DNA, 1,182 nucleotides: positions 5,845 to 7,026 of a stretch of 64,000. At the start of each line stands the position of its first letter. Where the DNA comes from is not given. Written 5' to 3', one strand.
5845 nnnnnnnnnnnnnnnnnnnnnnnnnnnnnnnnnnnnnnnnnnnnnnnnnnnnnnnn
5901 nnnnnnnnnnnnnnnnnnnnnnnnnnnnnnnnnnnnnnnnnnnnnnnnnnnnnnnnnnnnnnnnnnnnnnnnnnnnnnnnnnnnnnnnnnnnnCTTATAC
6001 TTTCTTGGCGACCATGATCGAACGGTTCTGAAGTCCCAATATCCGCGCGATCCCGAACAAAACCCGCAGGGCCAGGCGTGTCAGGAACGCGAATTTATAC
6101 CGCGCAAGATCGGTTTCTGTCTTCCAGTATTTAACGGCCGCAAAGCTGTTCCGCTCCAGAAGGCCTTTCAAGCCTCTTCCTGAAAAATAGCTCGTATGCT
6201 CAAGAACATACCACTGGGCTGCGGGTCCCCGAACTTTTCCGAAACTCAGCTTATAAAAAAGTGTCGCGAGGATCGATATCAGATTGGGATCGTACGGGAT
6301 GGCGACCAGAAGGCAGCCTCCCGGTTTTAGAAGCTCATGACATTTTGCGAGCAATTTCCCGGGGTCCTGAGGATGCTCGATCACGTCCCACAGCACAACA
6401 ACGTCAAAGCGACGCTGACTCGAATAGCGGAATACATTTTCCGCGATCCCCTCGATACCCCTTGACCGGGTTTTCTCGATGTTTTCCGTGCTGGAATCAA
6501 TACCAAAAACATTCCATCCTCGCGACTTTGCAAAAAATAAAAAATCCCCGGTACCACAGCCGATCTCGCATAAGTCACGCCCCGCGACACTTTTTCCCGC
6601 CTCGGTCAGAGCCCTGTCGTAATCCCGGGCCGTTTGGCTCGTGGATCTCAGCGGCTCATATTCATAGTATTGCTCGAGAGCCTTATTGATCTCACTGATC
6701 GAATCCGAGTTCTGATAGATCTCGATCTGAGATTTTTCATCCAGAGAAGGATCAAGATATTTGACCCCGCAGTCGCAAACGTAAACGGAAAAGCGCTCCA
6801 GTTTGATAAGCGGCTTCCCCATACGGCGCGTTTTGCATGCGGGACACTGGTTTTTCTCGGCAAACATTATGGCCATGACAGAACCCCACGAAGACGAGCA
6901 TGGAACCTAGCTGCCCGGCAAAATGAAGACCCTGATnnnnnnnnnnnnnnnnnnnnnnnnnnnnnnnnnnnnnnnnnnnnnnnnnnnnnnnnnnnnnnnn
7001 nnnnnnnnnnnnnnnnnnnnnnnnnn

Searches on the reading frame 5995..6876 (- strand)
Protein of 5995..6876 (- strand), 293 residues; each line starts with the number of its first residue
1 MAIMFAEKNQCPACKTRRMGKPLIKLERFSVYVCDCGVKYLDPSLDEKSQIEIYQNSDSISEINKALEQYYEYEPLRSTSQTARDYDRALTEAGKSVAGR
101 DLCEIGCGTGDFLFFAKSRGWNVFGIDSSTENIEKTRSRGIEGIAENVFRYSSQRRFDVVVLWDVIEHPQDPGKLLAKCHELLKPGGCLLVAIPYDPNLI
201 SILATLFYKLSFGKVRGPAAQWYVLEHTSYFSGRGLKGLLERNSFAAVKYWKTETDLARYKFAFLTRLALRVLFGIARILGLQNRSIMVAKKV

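Call 4: search_protein_families(library=pfam, proteins=[window:5995-6876:-], max_evalue=0.01)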
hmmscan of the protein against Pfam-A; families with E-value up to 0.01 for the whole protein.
window:5995-6876:- (293 aa): 8 families
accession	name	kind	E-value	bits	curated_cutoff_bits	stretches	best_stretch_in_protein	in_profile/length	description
PF13489.12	Methyltransf_23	-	3.1e-23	82.7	27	1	81-248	4-162/164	Methyltransferase domain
PF08242.18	Methyltransf_12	-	2.1e-15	57.7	30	1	104-189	2-98/98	Methyltransferase domain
PF08241.18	Methyltransf_11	-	1.2e-13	51.9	21.2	1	104-190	2-94/95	Methyltransferase domain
PF13649.12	Methyltransf_25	-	5.3e-13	49.9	27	1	104-187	3-97/97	Methyltransferase domain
PF13847.12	Methyltransf_31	-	9.2e-11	42.1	27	1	100-195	5-113/145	Methyltransferase domain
PF07021.18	MetW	-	8.7e-07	29.2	21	1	99-193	14-109/193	Methionine biosynthesis protein MetW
PF05219.18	DREV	-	0.0043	16.6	26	1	100-193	96-188/265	DREV methyltransferase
PF02353.26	CMAS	-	0.0055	16.5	27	1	98-191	62-164/273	Mycolic acid cyclopropane synthetase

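Call 5: search_protein_families(library=ncbifam, proteins=[window:5995-6876:-], max_evalue=0.01)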
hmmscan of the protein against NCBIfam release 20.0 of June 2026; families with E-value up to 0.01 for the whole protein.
window:5995-6876:- (293 aa): 17 families
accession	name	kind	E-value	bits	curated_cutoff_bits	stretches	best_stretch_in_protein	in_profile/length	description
TIGR01983.1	UbiG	equivalog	2.2e-12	46.8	102.95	1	88-192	45-152/228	bifunctional 2-polyprenyl-6-hydroxyphenol methylase/3-demethylubiquinol 3-O-methyltransferase UbiG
NF043040.1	corrin_prot_MT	hypoth_equivalog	1.3e-10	41.1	180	1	87-248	31-199/216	corrinoid protein-associated methyltransferase CpaM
TIGR04345.1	ovoA_Cterm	equivalog_domain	4e-09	36.4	170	1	155-196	133-174/242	putative 4-mercaptohistidine N1-methyltransferase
NF045667.1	MTase_DVU1556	equivalog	3.6e-08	33.1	155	1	97-191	21-119/213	DVU_1556 family methyltransferase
NF010703.0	PRK14103.1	equivalog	6e-07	29.1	320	1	76-194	8-127/256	trans-aconitate 2-methyltransferase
TIGR02021.1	BchM-ChlM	equivalog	4.1e-06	26.4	158.9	1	49-168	3-130/218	magnesium protoporphyrin IX methyltransferase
NF047649.1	MTase_UXPK_star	exception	1.5e-05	24.2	460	1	96-192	75-182/283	methyltransferase/UXPK-star double selenoprotein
TIGR02081.1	metW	equivalog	2.3e-05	24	189.5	1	102-178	17-97/194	methionine biosynthesis protein MetW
TIGR02072.1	BioC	equivalog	2.4e-05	24.3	184.95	1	100-203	36-144/244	malonyl-ACP O-methyltransferase BioC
TIGR00452.1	TIGR00452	equivalog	0.00019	20.4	275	1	86-191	106-219/316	tRNA 5-methoxyuridine(34)/uridine 5-oxyacetic acid(34) synthase CmoB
NF041536.1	ArsM_DUF2284_UU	exception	0.00032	19.2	575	1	94-192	72-181/459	arsenite methyltransferase/DUF2284 domain selenoprotein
NF041537.1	ArsM_AhpD_UU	exception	0.00053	18.9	510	1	94-192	72-181/345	arsenite methyltransferase/AhpD domain selenoprotein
NF002463.0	PRK01683.1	equivalog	0.00062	19.4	297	1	99-194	32-131/258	trans-aconitate 2-methyltransferase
NF011650.0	PRK15068.1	equivalog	0.0012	17.7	209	1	91-191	115-225/324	tRNA 5-methoxyuridine(34)/uridine 5-oxyacetic acid(34) synthase CmoB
TIGR01934.1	MenG_MenH_UbiE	subfamily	0.0019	17.5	158.35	1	92-198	33-148/223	ubiquinone/menaquinone biosynthesis methyltransferase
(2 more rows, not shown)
